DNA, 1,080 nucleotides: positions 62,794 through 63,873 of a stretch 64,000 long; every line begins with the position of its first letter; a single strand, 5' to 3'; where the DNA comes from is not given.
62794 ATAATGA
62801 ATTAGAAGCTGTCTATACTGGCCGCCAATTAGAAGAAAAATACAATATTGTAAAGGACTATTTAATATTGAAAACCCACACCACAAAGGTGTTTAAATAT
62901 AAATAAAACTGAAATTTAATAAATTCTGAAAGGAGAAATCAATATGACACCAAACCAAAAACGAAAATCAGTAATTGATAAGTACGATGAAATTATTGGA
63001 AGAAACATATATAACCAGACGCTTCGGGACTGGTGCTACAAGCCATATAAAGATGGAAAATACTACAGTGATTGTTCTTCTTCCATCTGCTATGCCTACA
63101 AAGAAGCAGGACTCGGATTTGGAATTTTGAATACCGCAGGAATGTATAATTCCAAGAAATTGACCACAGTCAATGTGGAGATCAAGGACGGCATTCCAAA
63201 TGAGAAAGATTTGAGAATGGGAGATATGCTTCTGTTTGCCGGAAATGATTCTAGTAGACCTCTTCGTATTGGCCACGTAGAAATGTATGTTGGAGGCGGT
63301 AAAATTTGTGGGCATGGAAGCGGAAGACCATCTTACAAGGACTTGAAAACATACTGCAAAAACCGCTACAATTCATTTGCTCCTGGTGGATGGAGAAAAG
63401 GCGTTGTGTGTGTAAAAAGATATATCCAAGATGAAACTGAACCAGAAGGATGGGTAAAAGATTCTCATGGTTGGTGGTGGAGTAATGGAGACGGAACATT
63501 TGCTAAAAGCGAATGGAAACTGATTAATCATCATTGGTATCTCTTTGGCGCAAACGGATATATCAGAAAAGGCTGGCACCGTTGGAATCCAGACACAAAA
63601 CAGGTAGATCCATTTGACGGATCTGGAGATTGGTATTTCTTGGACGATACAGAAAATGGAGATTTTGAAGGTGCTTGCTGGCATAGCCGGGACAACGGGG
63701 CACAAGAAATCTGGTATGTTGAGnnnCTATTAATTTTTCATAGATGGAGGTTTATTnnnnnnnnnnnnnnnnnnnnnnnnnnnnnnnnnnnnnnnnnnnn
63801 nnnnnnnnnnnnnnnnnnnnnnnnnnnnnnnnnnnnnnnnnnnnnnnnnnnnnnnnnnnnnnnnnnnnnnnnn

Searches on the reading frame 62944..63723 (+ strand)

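Call 54: search_protein_families(library=pfam, proteins=[window:62944-63723:+], max_evalue=0.0001)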
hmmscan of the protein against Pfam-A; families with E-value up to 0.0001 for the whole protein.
window:62944-63723:+ (260 aa): 1 family
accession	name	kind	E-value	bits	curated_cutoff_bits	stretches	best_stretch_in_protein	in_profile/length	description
PF00877.26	NLPC_P60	-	1.2e-05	25.6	23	1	40-141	12-99/105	NlpC/P60 family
